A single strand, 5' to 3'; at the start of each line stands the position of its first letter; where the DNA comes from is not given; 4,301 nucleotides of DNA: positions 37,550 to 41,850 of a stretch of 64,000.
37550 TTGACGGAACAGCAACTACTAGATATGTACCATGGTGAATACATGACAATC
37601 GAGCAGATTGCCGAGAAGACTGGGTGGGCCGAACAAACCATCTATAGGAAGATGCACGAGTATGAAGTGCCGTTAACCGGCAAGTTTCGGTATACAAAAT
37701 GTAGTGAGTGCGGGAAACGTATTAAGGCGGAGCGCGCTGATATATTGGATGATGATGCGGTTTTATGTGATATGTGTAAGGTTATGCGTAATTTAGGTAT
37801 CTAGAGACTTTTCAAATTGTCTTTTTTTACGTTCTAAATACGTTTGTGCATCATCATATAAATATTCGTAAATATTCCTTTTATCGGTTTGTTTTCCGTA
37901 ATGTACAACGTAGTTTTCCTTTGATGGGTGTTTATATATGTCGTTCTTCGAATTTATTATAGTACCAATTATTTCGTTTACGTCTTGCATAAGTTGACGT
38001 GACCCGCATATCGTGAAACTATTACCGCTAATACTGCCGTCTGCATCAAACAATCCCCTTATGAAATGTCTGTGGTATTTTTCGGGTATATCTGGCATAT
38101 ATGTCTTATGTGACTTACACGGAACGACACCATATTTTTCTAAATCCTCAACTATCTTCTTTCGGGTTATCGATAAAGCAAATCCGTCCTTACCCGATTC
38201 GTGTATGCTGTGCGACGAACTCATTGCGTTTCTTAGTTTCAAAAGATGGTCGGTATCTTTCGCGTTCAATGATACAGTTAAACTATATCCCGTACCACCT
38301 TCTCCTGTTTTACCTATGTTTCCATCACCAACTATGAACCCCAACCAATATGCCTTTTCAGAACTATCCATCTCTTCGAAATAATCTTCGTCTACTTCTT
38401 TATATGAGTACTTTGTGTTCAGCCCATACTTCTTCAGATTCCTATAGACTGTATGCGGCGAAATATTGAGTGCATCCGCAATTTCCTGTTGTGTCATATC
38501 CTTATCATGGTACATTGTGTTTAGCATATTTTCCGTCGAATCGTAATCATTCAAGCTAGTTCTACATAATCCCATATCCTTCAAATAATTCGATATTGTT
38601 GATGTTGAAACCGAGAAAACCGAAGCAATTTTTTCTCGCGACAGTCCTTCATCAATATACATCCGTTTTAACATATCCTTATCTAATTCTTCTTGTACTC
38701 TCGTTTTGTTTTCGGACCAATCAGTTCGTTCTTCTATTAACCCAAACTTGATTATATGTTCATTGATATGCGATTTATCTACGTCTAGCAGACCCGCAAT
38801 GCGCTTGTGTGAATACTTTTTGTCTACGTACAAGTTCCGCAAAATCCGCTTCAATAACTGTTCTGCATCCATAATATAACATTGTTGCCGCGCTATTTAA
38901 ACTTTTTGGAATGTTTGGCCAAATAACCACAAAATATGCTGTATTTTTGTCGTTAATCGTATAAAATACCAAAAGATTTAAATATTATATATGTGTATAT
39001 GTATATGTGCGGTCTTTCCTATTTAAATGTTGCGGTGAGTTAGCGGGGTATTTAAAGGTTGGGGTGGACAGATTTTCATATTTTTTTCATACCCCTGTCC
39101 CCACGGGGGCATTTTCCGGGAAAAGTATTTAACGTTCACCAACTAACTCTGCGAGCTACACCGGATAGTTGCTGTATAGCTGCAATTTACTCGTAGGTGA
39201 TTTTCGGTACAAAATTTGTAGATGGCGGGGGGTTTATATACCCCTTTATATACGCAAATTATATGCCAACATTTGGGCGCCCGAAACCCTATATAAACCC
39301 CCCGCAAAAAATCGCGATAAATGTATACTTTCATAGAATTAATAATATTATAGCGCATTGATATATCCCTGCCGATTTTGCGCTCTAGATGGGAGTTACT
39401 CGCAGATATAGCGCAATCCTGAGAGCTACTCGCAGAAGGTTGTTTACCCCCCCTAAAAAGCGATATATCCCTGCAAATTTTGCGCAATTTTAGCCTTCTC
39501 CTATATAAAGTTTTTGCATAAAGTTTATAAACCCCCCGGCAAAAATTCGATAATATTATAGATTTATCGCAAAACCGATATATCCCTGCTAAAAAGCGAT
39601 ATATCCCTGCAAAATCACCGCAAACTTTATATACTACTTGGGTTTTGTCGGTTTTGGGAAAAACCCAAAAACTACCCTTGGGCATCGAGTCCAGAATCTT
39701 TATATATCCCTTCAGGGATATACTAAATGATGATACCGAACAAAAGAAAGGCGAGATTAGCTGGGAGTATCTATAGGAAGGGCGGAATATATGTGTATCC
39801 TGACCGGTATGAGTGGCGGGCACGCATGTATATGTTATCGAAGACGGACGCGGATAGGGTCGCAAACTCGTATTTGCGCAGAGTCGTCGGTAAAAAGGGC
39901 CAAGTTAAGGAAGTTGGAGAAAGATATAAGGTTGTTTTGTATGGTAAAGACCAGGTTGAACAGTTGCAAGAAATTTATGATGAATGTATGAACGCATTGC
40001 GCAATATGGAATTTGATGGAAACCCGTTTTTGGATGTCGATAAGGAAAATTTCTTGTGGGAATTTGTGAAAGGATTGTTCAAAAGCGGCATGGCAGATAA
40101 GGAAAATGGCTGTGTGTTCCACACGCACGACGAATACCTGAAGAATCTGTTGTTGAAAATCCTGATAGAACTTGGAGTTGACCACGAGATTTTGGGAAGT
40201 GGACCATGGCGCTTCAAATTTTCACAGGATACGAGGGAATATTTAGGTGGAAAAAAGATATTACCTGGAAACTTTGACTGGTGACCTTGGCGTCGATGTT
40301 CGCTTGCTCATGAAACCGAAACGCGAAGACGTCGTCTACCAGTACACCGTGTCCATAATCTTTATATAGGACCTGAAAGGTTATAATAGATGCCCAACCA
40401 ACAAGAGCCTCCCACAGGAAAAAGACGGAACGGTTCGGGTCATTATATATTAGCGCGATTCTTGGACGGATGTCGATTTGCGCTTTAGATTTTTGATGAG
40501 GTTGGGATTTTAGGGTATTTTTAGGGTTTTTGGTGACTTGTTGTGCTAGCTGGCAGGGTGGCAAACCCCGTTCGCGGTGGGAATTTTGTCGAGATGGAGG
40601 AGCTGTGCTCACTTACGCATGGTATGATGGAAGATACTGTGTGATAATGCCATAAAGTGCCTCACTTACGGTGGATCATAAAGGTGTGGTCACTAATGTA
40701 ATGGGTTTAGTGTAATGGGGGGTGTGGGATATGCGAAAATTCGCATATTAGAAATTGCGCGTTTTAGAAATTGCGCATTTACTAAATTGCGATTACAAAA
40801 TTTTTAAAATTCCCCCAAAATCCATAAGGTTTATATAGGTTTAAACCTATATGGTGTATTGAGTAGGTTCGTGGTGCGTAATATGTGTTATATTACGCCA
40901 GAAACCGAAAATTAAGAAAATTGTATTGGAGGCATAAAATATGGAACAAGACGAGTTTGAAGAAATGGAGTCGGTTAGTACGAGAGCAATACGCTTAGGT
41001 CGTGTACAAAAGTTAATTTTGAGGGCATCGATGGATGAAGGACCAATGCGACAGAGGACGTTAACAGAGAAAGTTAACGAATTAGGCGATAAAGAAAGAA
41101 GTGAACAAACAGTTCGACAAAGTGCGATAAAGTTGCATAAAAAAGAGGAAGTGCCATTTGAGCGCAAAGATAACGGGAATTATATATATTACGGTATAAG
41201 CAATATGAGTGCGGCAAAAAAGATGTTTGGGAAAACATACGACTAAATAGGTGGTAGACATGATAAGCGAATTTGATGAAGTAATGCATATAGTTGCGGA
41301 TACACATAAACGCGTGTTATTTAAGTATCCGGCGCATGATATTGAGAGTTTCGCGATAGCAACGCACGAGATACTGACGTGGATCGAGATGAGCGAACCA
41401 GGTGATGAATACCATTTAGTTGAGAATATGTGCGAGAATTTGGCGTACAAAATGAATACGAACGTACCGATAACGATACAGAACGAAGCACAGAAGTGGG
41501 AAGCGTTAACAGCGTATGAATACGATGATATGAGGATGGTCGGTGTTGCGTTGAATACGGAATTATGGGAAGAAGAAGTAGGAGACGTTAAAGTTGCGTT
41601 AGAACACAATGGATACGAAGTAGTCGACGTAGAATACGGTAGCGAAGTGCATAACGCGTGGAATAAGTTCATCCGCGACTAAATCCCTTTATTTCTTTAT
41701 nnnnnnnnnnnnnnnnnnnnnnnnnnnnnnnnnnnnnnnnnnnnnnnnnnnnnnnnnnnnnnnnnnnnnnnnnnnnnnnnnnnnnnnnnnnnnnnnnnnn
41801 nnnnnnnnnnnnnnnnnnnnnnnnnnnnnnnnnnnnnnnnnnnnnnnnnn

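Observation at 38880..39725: Iteron plus palindrome array at the strand-switch point: candidate replication origin or master regulatory region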

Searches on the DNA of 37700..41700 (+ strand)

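Call 8: search_dna_similar(query=window:37700-41700:+, collection=phages, mode=distant, max_rows=20)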
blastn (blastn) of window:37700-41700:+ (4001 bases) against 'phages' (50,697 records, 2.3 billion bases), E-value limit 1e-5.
No match.

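Call 61: search_rna_families(source=window, start=38700, end=41000, threshold=evalue, max_evalue=1)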
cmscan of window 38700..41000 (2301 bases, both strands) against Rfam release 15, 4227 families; matches with E-value up to 1: 0.
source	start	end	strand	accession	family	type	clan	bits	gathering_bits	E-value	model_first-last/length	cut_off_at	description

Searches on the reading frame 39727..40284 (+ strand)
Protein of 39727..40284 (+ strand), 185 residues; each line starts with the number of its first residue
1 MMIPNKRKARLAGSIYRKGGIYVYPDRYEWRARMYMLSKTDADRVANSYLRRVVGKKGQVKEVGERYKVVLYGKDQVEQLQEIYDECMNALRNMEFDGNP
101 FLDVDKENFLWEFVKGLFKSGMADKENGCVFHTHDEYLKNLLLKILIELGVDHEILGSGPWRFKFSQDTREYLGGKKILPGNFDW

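Call 12: search_protein_families(library=pfam, proteins=[window:39727-40284:+], max_evalue=0.01)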
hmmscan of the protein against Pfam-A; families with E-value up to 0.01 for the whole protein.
window:39727-40284:+ (185 aa): 0 families

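Call 13: search_protein_families(library=phrogs, proteins=[window:39727-40284:+], max_evalue=0.01)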
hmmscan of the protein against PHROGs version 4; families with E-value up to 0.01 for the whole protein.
window:39727-40284:+ (185 aa): 0 families

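Call 19: search_dna_similar(query=window:39727-40284:+, collection=phages, mode=protein, max_rows=25, max_evalue=0.01)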
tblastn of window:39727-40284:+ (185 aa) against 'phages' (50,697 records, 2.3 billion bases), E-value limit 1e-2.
No match.

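Call 20: find_related_loci(query=window:39727-40284:+, collection=viral_contigs, flank=6000)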
Query window:39727-40284:+ (185 aa) in viral_contigs; peptide patterns used: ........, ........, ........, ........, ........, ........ (x = any residue, [..] = any of these).
No stretch of DNA in the collection matches any of the patterns.

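Call 22: find_encoding_contigs(protein=window:39727-40284:+, flank=10000, max_places=10)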
Protein window:39727-40284:+ (185 aa): 2 contigs read that carry it; 1 place shown.
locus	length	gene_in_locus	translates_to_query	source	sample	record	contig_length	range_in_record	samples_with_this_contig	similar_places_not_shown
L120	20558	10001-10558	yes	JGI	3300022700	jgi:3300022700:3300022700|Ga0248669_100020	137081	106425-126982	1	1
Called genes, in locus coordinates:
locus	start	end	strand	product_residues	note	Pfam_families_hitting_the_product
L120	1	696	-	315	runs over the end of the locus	PF01145:Band_7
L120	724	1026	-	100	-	-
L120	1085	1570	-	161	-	-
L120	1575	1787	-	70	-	-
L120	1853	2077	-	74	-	-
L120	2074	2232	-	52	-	-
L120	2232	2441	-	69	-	-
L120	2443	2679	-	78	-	-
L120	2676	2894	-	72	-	-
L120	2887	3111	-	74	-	-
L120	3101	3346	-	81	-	-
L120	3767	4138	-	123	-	-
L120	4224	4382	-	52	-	-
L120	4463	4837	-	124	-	-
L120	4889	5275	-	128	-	-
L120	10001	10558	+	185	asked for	-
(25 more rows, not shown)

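Call 26: find_homologous_proteins(query=window:39727-40284:+, max_evalue=0.001)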
Query window:39727-40284:+ (185 aa): 3 proteins with E <= 0.001 among 60 candidates.
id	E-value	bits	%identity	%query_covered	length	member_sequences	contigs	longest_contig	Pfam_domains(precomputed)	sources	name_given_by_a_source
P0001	6.4e-123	426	100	100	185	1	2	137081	-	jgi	-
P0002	1.0e-101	357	81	100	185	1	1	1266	-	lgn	-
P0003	3.4e-54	202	50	99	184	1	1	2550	-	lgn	-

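Call 27: find_encoding_contigs(protein=P0002, flank=10000)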
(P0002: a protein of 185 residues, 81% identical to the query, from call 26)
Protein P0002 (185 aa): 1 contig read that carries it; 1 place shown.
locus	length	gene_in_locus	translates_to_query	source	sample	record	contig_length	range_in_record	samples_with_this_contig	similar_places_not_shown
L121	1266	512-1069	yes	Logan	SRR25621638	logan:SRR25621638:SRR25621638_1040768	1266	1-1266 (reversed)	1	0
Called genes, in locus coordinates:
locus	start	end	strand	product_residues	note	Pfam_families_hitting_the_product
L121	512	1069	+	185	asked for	-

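Call 28: find_encoding_contigs(protein=P0003, flank=10000)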
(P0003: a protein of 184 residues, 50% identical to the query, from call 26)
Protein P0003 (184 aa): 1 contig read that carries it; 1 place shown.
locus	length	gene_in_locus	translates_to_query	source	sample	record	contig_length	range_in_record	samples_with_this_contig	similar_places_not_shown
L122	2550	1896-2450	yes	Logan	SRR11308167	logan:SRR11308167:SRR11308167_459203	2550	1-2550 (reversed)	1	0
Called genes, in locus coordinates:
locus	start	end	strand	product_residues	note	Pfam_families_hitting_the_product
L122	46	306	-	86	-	-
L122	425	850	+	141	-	-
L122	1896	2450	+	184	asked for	-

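Call 36: search_solved_structures(query=window:39727-40281:+, max_evalue=10)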
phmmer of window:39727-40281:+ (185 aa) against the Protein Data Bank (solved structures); distinct sequences matched with E-value up to 10: 1.
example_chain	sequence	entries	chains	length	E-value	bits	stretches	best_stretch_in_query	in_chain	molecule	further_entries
2p6c_A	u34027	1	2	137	0.95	12.5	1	90-165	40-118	aq_2013 protein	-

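Call 42: predict_structure(alignment_id=A2)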
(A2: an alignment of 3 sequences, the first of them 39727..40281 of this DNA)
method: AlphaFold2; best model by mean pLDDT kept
length: 185 residues; sequences in the alignment: 3
mean_pLDDT: 65.8   pTM: 0.47
mean pLDDT of the five models: 65.8, 64.6, 63.1, 58.9, 55.6
residues with pLDDT >= 90: 1; 70-90: 95; 50-70: 56; < 50: 33
segments of 3 or more residues with pLDDT < 50: 1-21, 25-28, 98-101, 183-185
pLDDT, mean of each block of 10 residues (from residue 1): 26 34 51 70 77 83 75 78 63 54 61 70 64 77 77 79 81 72 50
secondary structure, 60 per line:
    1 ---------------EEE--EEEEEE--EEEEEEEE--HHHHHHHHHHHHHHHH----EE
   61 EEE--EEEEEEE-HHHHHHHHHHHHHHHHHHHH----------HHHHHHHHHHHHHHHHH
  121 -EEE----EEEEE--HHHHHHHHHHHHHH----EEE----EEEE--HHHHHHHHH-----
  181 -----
elements in order: E16-18 E21-26 E29-36 H39-54 E59-63 E66-72 H74-93 H104-120 E122-124 E129-133 H136-149 E154-156 E161-164 H167-175

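Call 45: search_protein_families(library=pfam, alignment_id=A2, max_evalue=10)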
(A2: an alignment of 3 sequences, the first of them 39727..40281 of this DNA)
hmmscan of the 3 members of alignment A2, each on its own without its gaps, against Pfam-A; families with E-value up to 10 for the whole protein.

A. member 1, window:39727-40281:+ (185 aa): 1 family
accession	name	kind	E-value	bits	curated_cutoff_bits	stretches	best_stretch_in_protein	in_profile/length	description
PF11285.13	DUF3086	-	0.2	11.2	24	1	29-91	130-189/277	Protein of unknown function (DUF3086)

B. families by the number of members that match (of 3 scanned): 1 family
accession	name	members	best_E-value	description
PF11285.13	DUF3086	1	0.2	Protein of unknown function (DUF3086)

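Call 52: find_related_loci(query=A2, collection=viral_contigs, flank=10000)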
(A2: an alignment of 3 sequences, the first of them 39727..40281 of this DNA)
Query A2 (185 aa) in viral_contigs; peptide patterns used: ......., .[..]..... (x = any residue, [..] = any of these).
24 stretches matched a pattern, but none encodes a relative of the query by tblastn (E <= 1e-3).

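Call 54: find_related_loci(query=A2, collection=metagenome_contigs, flank=10000)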
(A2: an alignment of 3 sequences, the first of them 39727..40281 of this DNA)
Query A2 (185 aa) in metagenome_contigs; peptide patterns used: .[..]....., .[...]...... (x = any residue, [..] = any of these).
550 stretches matched a pattern, but none encodes a relative of the query by tblastn (E <= 1e-3).

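Call 60: search_solved_structures(query=A2, max_evalue=10, show_alignments=3)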
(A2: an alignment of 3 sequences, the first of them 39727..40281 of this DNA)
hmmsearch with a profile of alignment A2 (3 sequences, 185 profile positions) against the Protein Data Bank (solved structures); distinct sequences matched with E-value up to 10: 5.
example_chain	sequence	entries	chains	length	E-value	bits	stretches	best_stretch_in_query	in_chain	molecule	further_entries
3fss_A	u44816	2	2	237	0.73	12.9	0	17-80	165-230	Histone chaperone RTT106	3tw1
9iga_A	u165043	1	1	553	1.2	12.1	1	58-111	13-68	Isoform Alpha of Signal transducer and activator of transcription 1-alpha/beta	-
3a3w_A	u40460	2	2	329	1.3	12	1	129-171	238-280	Phosphotriesterase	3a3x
2r1m_A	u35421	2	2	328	2.2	11.3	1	128-171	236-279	Phosphotriesterase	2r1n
2r1k_A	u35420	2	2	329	2.2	11.3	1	128-171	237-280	Phosphotriesterase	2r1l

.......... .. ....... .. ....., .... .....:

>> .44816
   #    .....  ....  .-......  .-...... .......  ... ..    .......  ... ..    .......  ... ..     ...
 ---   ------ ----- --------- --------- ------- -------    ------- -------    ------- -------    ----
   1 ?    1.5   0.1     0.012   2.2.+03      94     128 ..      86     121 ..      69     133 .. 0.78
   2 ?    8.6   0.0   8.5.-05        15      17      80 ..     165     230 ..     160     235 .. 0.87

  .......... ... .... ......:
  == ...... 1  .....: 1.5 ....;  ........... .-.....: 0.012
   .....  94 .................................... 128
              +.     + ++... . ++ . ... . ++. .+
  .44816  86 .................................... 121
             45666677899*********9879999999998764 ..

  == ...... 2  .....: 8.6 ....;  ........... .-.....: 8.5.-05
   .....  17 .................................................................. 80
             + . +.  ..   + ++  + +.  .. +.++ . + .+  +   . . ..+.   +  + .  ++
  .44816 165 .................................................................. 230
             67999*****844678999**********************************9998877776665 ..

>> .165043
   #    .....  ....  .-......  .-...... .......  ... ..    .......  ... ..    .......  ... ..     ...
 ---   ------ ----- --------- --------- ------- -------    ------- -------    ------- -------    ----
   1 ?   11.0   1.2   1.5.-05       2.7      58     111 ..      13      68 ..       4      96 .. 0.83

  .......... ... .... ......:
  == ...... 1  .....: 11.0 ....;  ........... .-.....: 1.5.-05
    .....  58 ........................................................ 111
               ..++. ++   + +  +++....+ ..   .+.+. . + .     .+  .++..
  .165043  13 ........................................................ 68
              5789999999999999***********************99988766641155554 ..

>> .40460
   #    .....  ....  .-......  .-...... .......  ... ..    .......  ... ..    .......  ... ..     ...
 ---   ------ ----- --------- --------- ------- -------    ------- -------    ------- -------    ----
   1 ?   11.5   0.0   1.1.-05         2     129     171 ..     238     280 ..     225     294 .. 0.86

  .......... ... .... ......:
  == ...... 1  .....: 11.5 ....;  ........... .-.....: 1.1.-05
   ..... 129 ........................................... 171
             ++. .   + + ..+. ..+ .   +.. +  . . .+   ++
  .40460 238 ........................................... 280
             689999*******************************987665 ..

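Call 74: search_protein_representatives(alignment_id=A2)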
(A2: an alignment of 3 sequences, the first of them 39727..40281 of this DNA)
Query: 3 sequences, 185 profile positions. Proteins with E-value up to 0.001 (for the whole library): 1; up to 1e-10: 1; up to 1e-30: 1. The best 1 are listed.
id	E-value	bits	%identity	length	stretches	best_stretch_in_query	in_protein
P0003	2.9e-99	346.7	-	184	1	2-185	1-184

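Call 98: fold_search(model_id=the predicted structure, library=viral)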
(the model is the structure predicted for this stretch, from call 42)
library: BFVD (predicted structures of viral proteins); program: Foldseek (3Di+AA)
matches with E <= 10: 850; with E <= 0.001: 0
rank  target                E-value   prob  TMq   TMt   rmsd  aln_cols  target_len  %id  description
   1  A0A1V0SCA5            5.8e-03  0.99  0.41  0.08   8.7       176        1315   13  Superfamily II DNA or RNA helicase [Catovirus CTV1]
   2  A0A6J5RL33            9.3e-03  0.99  0.44  0.29   9.1       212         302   13  Homing endonuclease, LAGLIDADG [uncultured Caudovirales phage]
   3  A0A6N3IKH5            1.8e-02  1.00  0.55  0.10   6.7       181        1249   14  (no name in the UniProt tables at hand)
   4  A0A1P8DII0            2.0e-02  0.99  0.45  0.09   6.7       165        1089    7  (no name in the UniProt tables at hand)
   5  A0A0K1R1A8            2.1e-02  0.23  0.16  0.06  19.2       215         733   10  Envelope glycoprotein H [Testudinid alphaherpesvirus 3]
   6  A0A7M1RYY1            2.2e-02  0.96  0.45  0.37   7.6       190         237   14  Endonuclease [uncultured phage cr116_1]
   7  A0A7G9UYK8            2.4e-02  0.47  0.21  0.25  14.4       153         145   16  LAGLIDADG endonuclease [Streptomyces phage Faust]
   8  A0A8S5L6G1            2.5e-02  0.94  0.39  0.10   7.6       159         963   11  ribonucleoside-diphosphate reductase [Myoviridae sp. ctA4D8]
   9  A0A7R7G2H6            2.8e-02  0.77  0.38  0.25  10.0       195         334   14  (no name in the UniProt tables at hand)
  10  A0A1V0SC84            3.5e-02  0.99  0.47  0.09   4.1       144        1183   12  Ribonucleoside-diphosphate reductase [Catovirus CTV1]
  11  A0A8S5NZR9            3.5e-02  0.92  0.42  0.14   9.6       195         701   13  ribonucleoside-diphosphate reductase [Myoviridae sp. ctLnO19]
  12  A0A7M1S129            3.8e-02  0.82  0.41  0.28   7.9       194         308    9  Homing endonuclease LAGLIDADG domain-containing protein [uncultured phage cr108_1]
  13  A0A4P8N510            4.2e-02  0.94  0.42  0.20   5.9       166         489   11  Uncharacterized protein [Rheinheimera phage vB_RspM_Barba15A]
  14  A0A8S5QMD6            4.7e-02  0.97  0.26  0.41   4.3        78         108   14  LAGLIDADG DNA endonuclease family [CrAss-like virus sp. ctYsL76]
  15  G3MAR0                5.7e-02  0.92  0.25  0.32   4.9        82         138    8  Gp519 [Bacillus phage G]
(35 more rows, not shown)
